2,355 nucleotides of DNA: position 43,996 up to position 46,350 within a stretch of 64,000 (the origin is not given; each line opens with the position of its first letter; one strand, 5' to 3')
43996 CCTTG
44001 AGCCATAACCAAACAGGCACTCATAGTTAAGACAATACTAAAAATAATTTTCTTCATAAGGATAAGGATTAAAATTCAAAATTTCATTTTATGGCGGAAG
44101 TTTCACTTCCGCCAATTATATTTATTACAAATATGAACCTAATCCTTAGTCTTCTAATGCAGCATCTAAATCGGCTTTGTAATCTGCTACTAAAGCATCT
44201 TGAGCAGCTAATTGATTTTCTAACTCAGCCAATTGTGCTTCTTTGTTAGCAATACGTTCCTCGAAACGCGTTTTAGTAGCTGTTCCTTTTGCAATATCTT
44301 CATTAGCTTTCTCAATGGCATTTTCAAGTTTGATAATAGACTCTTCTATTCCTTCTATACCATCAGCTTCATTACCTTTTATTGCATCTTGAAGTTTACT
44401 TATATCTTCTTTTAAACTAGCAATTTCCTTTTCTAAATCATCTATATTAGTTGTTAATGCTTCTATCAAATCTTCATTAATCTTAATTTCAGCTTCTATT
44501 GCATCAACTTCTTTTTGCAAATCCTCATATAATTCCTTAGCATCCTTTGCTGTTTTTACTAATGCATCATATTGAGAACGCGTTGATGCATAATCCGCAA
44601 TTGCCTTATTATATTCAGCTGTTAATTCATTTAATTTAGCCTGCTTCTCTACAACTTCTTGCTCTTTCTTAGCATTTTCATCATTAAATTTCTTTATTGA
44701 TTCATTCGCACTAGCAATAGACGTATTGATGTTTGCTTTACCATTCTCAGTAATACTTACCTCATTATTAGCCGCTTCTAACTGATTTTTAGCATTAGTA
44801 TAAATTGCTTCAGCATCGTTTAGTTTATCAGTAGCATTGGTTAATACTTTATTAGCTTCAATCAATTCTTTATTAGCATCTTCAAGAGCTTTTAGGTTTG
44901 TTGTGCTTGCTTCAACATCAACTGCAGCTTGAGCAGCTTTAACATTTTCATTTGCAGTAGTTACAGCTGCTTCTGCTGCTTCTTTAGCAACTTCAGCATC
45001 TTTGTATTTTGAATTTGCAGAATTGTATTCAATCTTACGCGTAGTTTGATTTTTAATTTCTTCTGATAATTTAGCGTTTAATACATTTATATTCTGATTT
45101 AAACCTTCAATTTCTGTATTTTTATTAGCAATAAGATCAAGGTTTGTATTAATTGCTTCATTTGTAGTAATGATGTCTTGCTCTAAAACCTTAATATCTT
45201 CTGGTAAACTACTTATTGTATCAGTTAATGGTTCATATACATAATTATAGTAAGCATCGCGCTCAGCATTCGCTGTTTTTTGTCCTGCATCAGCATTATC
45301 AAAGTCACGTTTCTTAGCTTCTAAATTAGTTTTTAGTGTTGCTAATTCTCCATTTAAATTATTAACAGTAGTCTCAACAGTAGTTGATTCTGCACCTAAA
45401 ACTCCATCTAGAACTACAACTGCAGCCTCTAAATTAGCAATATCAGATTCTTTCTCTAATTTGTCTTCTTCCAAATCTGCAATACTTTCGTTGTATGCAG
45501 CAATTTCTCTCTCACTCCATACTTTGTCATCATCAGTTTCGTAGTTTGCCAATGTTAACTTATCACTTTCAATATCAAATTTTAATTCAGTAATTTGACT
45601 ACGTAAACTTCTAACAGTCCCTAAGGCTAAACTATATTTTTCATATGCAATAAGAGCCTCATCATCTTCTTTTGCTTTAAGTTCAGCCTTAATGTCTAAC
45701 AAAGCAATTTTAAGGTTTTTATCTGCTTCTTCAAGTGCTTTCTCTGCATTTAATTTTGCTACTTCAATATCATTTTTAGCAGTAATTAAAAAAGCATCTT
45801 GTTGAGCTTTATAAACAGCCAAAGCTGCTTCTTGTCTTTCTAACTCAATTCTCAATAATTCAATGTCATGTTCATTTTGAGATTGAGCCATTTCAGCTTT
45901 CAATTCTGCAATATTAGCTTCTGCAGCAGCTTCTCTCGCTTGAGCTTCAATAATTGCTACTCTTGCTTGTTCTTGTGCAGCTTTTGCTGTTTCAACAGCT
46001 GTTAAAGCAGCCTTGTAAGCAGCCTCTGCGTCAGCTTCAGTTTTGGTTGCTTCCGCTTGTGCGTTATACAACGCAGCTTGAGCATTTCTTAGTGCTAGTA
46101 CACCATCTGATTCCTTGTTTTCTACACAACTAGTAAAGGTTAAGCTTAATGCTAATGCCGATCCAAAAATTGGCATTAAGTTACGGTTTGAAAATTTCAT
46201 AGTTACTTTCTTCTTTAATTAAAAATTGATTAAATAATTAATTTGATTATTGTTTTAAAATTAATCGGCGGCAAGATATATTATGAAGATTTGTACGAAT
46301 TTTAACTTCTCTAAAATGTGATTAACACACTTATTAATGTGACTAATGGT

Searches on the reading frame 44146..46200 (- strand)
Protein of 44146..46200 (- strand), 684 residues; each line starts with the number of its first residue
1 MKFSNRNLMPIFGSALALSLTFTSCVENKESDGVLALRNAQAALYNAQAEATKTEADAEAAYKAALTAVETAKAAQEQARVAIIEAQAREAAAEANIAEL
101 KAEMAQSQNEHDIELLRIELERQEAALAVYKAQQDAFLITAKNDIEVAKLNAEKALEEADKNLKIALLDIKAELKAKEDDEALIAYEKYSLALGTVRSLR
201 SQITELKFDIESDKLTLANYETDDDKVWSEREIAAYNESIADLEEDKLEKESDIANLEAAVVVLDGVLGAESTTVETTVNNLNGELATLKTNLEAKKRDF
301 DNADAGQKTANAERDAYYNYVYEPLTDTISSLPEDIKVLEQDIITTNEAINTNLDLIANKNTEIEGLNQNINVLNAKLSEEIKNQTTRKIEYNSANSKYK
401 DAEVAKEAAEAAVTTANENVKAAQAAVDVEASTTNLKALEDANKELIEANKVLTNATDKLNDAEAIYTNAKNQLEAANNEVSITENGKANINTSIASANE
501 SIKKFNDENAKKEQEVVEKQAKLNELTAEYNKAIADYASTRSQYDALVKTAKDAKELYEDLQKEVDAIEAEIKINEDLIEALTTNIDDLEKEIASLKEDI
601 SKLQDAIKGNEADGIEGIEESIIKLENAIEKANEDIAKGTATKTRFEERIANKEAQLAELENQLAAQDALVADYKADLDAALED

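Call 53: search_protein_families(library=pfam, proteins=[window:44146-46200:-], max_evalue=0.001)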
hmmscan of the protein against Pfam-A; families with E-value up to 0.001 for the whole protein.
window:44146-46200:- (684 aa): 1 family
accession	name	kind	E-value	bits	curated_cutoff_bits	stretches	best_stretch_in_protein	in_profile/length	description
PF14362.11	DUF4407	-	0.00084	19.2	31.3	1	552-673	119-234/297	Domain of unknown function (DUF4407)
